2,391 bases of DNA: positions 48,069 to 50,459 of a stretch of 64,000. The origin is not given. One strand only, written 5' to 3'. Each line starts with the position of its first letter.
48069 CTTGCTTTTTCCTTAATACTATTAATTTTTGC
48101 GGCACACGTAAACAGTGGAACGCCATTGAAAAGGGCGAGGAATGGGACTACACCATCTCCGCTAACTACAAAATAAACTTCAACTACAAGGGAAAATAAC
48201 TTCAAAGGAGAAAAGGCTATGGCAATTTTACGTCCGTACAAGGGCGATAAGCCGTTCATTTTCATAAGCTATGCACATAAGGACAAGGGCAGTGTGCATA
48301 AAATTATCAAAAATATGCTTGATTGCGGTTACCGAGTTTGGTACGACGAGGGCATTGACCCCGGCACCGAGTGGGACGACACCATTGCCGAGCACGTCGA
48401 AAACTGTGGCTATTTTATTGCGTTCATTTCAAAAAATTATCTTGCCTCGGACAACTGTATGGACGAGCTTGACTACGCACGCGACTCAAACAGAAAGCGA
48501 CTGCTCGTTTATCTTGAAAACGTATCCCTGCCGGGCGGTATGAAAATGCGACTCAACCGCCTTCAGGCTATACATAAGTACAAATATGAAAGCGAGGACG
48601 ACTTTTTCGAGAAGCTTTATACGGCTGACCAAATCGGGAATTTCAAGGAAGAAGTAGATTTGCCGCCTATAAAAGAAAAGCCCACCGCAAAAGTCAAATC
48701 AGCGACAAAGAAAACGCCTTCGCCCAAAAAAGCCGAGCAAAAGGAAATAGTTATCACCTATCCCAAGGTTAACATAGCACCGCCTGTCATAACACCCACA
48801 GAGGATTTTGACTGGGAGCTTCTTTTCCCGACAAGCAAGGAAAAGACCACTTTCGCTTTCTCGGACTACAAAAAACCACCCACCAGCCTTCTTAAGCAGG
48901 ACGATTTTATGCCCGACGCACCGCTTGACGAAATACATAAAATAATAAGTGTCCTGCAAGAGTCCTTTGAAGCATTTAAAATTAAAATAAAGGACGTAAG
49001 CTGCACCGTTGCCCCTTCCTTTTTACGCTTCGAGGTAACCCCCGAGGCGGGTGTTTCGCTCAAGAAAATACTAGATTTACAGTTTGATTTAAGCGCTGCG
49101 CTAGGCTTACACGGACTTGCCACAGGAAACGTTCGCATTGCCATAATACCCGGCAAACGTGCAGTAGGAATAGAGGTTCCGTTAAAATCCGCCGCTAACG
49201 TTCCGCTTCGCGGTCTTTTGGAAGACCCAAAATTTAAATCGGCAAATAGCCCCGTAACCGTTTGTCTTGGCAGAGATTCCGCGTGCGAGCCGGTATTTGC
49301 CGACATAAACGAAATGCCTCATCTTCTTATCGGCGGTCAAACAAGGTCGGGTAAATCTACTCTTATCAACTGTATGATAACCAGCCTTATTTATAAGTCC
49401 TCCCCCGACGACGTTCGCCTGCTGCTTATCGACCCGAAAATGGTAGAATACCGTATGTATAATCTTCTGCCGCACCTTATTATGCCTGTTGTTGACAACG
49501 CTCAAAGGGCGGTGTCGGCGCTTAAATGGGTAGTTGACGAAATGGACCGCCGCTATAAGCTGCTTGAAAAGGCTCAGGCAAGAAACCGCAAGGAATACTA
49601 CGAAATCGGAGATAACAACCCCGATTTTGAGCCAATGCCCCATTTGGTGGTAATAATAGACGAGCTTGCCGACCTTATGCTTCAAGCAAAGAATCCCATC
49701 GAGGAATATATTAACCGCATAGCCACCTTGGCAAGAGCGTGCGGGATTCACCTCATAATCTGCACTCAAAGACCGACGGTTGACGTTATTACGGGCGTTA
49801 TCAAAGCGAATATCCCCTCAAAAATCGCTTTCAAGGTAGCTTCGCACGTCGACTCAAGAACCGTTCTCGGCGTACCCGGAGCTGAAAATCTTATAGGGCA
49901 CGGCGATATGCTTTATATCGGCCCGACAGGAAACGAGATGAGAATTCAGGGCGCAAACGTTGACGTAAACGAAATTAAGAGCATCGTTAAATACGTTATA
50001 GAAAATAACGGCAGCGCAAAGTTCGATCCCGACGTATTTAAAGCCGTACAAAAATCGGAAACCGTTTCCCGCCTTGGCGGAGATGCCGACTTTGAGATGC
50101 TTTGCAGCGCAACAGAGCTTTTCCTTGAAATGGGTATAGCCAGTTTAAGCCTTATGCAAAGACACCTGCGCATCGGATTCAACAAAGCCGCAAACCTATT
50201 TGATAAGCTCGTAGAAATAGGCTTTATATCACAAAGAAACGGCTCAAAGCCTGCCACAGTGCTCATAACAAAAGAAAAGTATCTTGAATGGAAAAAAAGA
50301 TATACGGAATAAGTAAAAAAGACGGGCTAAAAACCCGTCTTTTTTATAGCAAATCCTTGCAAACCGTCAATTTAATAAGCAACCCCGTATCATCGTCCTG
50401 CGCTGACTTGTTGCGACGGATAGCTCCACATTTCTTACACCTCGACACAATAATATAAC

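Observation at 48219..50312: TIR domain replaces the membrane anchor of an otherwise complete FtsK/SpoIIIE DNA translocase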

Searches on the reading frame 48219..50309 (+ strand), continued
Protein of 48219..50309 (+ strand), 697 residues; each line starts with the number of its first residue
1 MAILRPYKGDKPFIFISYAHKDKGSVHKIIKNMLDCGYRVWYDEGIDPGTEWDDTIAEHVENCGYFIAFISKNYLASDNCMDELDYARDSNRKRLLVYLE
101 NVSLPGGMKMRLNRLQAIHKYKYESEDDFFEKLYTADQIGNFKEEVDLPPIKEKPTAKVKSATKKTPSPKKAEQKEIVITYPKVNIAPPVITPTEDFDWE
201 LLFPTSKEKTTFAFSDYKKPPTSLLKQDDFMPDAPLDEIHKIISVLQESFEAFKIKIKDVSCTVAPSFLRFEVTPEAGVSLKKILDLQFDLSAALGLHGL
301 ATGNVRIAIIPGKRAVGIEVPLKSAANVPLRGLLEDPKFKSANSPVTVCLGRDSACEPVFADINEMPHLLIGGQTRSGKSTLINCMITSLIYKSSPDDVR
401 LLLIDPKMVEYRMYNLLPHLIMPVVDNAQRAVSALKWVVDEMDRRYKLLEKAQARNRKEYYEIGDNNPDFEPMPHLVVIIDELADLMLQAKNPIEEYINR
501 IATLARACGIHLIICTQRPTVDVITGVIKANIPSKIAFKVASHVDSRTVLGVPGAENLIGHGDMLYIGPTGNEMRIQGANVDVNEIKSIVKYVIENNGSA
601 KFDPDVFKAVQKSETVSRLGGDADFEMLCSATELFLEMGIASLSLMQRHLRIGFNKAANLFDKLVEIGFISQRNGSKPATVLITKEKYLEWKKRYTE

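Call 53: search_protein_families(library=pfam, proteins=[L010:8200-9963:+, L010:12000-13370:+, L010:13584-15629:-, L010:7293-8057:-, L010:6306-7289:-, L010:5155-6306:-, L010:4244-5071:-, L005:2523-4007:+, L013:11728-12171:+, L013:12337-13212:+], max_evalue=0.0001)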
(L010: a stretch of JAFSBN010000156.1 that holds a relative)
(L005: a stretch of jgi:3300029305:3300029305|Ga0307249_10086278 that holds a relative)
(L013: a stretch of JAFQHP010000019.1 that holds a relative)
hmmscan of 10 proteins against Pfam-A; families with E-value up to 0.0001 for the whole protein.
L010:8200-9963:+ (588 aa): 4 families
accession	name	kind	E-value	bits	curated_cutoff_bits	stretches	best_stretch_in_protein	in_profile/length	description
PF01134.28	GIDA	-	1.9e-156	521.5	22.1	1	3-393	1-391/391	Glucose inhibited division protein A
PF13932.14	SAM_GIDA_C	-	9.7e-23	80.2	27.1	1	526-579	3-56/57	tRNA modifying enzyme MnmG/GidA C-terminal helical bundle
PF01266.30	DAO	-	1.1e-05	25.6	27.9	0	4-32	2-30/353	FAD dependent oxidoreductase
PF07992.20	Pyr_redox_2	-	3.9e-05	23.7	26.1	0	3-76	2-58/291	Pyridine nucleotide-disulphide oxidoreductase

L010:12000-13370:+ (457 aa): 1 family
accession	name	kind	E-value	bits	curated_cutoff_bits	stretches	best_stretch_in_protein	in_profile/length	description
PF01554.23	MatE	-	7.8e-40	136.6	24.9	2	23-186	1-161/161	MatE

L010:13584-15629:- (682 aa): 0 families

L010:7293-8057:- (255 aa): 1 family
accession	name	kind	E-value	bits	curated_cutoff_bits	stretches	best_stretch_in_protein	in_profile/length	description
PF01261.30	AP_endonuc_2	-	2.9e-13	50.5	31.1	1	24-229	1-229/249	Xylose isomerase-like TIM barrel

L010:6306-7289:- (328 aa): 5 families
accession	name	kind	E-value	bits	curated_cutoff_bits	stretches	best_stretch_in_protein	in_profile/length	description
PF01408.29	GFO_IDH_MocA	-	9.7e-27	94.5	24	1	3-115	2-115/120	Oxidoreductase family, NAD-binding Rossmann fold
PF22725.1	GFO_IDH_MocA_C3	-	6.4e-20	71.8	27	1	127-251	2-124/124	GFO/IDH/MocA C-terminal domain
PF02894.22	GFO_IDH_MocA_C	-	1.2e-06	28.9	22.9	1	132-251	3-128/218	Oxidoreductase family, C-terminal alpha/beta domain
PF03447.22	NAD_binding_3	-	1.6e-05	26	24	1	8-116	1-113/116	Homoserine dehydrogenase, NAD binding domain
PF03435.24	Sacchrp_dh_NADP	-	8.1e-05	23.4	25.1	0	4-110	1-122/129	Saccharopine dehydrogenase NADP binding domain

L010:5155-6306:- (384 aa): 4 families
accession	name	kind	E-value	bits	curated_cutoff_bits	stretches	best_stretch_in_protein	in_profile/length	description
PF22725.1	GFO_IDH_MocA_C3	-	1.5e-31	109.4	27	1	134-258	1-123/124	GFO/IDH/MocA C-terminal domain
PF02894.22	GFO_IDH_MocA_C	-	7e-23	82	22.9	1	138-350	1-218/218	Oxidoreductase family, C-terminal alpha/beta domain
PF01408.29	GFO_IDH_MocA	-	1.1e-18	68.5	24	1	5-118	2-113/120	Oxidoreductase family, NAD-binding Rossmann fold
PF03447.22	NAD_binding_3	-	7.6e-05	23.8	24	0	10-105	1-96/116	Homoserine dehydrogenase, NAD binding domain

L010:4244-5071:- (276 aa): 2 families
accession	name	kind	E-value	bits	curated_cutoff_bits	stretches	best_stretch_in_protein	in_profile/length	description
PF10609.15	ParA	-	1.6e-87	293.5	27.1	1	32-254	1-223/246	NUBPL iron-transfer P-loop NTPase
PF01656.29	CbiA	-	5.6e-10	39.7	25.4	1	37-175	1-54/125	CobQ/CobB/MinD/ParA nucleotide binding domain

L005:2523-4007:+ (495 aa): 3 families
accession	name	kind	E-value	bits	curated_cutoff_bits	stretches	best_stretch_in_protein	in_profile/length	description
PF02493.26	MORN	-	5.2e-75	243.4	22.5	10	231-253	1-23/23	MORN repeat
PF13676.11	TIR_2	-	8.5e-22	78.4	28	1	14-133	1-121/122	TIR domain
PF01582.25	TIR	-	1.5e-05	25.3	21.3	1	26-93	18-86/179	TIR domain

L013:11728-12171:+ (148 aa): 0 families

L013:12337-13212:+ (292 aa): 0 families

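Call 57: find_related_loci(query=A1, collection=viral_contigs, flank=8000)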
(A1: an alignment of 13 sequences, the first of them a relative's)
Query A1 (697 aa) in viral_contigs; peptide patterns used: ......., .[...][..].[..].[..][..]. (x = any residue, [..] = any of these).
112 stretches matched a pattern, but none encodes a relative of the query by tblastn (E <= 1e-3).

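Call 74: find_homologous_proteins(query=L036:4767-6308:+, max_evalue=1e-20)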
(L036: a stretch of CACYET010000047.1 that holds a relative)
Query L036:4767-6308:+ (514 aa): 4256 proteins with E <= 1e-20 among 8000 candidates; the best 120 are listed.
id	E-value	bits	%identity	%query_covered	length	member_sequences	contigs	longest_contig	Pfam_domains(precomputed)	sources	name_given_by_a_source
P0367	0.0e+0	1035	99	91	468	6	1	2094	PF00091.32,PF13676.12,PF12327.14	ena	-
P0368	3.3e-172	592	61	90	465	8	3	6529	PF00091.32,PF13676.12,PF12327.14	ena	-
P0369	8.9e-159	548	56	91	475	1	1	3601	PF01582.26,PF00091.32,PF13676.12,PF12327.14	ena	-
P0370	2.0e-158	546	56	91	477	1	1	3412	PF00091.32,PF13676.12,PF12327.14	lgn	-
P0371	3.2e-156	539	55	90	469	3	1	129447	PF00091.32,PF13676.12,PF12327.14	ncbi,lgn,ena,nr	ncbi:MAG: TIR domain-containing protein [Clostridia bacterium]|nr:TIR domain-containing protein [Clo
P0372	5.8e-155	535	55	91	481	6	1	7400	PF00091.32,PF12327.14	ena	-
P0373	1.5e-148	514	52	89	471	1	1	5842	PF00091.32,PF13676.12,PF12327.14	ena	-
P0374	1.7e-148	514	53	90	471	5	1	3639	PF00091.32,PF13676.12,PF12327.14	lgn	-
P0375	9.1e-139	482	54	84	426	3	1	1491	PF00091.32,PF13676.12,PF12327.14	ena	-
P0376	2.2e-96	342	58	58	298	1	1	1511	PF00091.32,PF12327.14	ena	-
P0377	1.9e-85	306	59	28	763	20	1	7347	PF01582.26,PF13676.12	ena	-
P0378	6.8e-83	297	45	47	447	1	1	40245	PF00091.32,PF12327.14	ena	-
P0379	2.0e-82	296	45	53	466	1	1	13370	PF00091.32,PF12327.14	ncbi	-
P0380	3.7e-82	295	63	25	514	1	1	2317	PF01582.26,PF13676.12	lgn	-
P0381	2.2e-80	289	49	59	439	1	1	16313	PF00091.32,PF12327.14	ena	-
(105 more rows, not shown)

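Call 78: predict_structure(alignment_id=A4)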
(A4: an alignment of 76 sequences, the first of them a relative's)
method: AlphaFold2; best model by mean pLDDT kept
length: 697 residues; sequences in the alignment: 76
mean_pLDDT: 89.4   pTM: 0.69
mean pLDDT of the five models: 89.4, 88.4, 88.1, 87.4, 86.8
residues with pLDDT >= 90: 555; 70-90: 64; 50-70: 34; < 50: 44
segments of 3 or more residues with pLDDT < 50: 147-174, 182-197
pLDDT, mean of each block of 10 residues (from residue 1): 85 97 96 96 77 87 97 96 94 97 94 94 95 96 66 38 37 60 44 48 61 86 91 90 97 96 96 96 96 96 93 95 93 97 97 96 92 95 98 97 95 97 95 96 97 95 90 97 95 95 95 97 95 97 96 94 94 95 97 97 91 71 78 97 95 87 96 93 97 90
secondary structure, 60 per line:
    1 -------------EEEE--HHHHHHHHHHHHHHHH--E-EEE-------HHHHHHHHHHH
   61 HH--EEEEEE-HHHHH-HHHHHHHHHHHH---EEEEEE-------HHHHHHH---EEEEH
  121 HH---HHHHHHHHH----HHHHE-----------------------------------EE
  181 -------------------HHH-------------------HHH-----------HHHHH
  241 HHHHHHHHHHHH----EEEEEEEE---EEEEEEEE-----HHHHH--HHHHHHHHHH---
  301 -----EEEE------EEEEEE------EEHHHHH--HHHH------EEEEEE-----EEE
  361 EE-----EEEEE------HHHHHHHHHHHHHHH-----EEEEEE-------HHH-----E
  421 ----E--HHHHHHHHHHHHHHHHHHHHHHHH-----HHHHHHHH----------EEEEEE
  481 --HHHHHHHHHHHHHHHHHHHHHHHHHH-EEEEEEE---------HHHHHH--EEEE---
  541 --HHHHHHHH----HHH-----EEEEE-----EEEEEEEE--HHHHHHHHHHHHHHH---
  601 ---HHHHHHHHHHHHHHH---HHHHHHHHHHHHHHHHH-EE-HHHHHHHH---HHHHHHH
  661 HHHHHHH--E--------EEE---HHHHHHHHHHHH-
elements in order (helices of 4 or more, strands of 3 or more residues): E14-17 H20-35 E40-42 H50-62 E65-70 H72-76 H78-89 E93-98 H106-112 E116-119 H126-134 H139-142 H236-252 E257-264 E268-275 H281-285 H288-297 E306-309 E316-321 H330-334 H337-340 E347-352 E358-362 E368-372 H379-393 E399-404 H428-451 H457-464 E475-480 H483-508 E510-516 H526-531 E534-537 H543-550 E563-567 E573-580 H583-597 H604-618 H622-638 H643-650 H654-667 E679-681 H685-696

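Call 82: find_encoding_contigs(protein=P0371, flank=8000, max_places=2)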
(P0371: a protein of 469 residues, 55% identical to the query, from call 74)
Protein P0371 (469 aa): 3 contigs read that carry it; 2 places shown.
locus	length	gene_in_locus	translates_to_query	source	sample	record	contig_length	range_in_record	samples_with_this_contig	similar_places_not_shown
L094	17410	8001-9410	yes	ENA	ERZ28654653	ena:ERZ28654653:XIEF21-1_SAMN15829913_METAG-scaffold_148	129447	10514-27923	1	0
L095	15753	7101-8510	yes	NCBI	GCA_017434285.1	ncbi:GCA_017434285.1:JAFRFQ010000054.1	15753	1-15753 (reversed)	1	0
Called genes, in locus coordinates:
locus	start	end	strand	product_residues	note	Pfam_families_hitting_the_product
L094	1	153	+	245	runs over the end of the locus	PF00376:MerR, PF12728:HTH_17 (faint), PF13411:MerR_1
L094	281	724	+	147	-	PF13560:HTH_31, PF01381:HTH_3, PF12844:HTH_19 (weak), PF13443:HTH_26 (faint), PF12674:Zn_ribbon_2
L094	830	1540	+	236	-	-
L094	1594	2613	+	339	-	PF12158:DUF3592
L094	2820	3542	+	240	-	PF00005:ABC_tran, PF13304:AAA_21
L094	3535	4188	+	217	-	PF13346:ABC2_membrane_5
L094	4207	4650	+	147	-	PF12844:HTH_19, PF13560:HTH_31, PF01381:HTH_3, PF04014:MazE_antitoxin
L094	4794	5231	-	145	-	PF09424:YqeY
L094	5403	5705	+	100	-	PF08922:DUF1905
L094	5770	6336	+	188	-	PF13302:Acetyltransf_3 (weak), PF00583:Acetyltransf_1, PF13673:Acetyltransf_10 (weak), PF13508:Acetyltransf_7 (weak)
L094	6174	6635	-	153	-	PF12844:HTH_19 (weak)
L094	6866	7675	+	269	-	PF08719:NADAR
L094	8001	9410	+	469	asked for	PF13676:TIR_2, PF00091:Tubulin, PF12327:FtsZ_C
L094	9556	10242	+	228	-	PF13519:VWA_2 (faint)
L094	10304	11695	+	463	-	PF01554:MatE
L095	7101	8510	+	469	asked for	PF13676:TIR_2, PF00091:Tubulin, PF12327:FtsZ_C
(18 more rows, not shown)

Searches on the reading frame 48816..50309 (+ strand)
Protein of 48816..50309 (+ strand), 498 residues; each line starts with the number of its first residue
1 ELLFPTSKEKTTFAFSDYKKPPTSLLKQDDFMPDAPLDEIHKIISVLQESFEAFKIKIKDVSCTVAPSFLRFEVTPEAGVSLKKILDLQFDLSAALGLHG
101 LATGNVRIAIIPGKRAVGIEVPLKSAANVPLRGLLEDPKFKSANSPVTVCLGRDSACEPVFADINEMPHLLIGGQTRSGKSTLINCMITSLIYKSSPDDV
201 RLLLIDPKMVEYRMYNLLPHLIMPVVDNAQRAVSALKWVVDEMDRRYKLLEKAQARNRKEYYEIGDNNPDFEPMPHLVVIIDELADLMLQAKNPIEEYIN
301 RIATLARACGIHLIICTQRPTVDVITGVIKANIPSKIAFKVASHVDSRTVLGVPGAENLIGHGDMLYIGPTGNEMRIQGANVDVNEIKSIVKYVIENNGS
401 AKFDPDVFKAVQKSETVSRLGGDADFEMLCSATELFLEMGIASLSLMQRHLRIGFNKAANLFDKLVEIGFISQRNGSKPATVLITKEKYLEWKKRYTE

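Call 38: search_solved_structures(query=window:48816-50309:+, max_evalue=1e-10, show_alignments=1)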
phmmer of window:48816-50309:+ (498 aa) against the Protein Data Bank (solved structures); distinct sequences matched with E-value up to 1e-10: 11.
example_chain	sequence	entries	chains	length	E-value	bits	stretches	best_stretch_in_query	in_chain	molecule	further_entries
2ius_A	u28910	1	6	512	2.2e-95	323.3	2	37-274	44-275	DNA TRANSLOCASE FTSK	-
2iut_A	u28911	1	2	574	3.6e-92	312.7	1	21-477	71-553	DNA TRANSLOCASE FTSK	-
2iuu_A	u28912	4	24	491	3.7e-86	292.9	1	21-408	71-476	DNA TRANSLOCASE FTSK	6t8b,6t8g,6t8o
4nh0_A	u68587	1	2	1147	6.7e-29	104.1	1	148-359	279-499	Cell divisionFtsK/SpoIIIE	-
6o1w_A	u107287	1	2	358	9.7e-22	80.5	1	134-358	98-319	DNA translocase coupling protein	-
6o1x_A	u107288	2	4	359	9.7e-22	80.4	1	134-358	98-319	DNA translocase coupling protein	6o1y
6o1z_A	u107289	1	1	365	1e-21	80.4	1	134-358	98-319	DNA translocase coupling protein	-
9qks_G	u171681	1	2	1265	1.2e-19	73.5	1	147-363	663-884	ESX secretion system protein YukB,Green fluorescent protein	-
7np7_C1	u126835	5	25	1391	7.6e-15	57.7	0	166-367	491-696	ESX-5 secretion system protein EccC5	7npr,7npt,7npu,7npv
7b9f_C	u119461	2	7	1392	1.6e-13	53.4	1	166-375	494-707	EccC5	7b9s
4n1a_A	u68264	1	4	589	6.5e-11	44.8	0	143-208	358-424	Cell divisionFtsK/SpoIIIE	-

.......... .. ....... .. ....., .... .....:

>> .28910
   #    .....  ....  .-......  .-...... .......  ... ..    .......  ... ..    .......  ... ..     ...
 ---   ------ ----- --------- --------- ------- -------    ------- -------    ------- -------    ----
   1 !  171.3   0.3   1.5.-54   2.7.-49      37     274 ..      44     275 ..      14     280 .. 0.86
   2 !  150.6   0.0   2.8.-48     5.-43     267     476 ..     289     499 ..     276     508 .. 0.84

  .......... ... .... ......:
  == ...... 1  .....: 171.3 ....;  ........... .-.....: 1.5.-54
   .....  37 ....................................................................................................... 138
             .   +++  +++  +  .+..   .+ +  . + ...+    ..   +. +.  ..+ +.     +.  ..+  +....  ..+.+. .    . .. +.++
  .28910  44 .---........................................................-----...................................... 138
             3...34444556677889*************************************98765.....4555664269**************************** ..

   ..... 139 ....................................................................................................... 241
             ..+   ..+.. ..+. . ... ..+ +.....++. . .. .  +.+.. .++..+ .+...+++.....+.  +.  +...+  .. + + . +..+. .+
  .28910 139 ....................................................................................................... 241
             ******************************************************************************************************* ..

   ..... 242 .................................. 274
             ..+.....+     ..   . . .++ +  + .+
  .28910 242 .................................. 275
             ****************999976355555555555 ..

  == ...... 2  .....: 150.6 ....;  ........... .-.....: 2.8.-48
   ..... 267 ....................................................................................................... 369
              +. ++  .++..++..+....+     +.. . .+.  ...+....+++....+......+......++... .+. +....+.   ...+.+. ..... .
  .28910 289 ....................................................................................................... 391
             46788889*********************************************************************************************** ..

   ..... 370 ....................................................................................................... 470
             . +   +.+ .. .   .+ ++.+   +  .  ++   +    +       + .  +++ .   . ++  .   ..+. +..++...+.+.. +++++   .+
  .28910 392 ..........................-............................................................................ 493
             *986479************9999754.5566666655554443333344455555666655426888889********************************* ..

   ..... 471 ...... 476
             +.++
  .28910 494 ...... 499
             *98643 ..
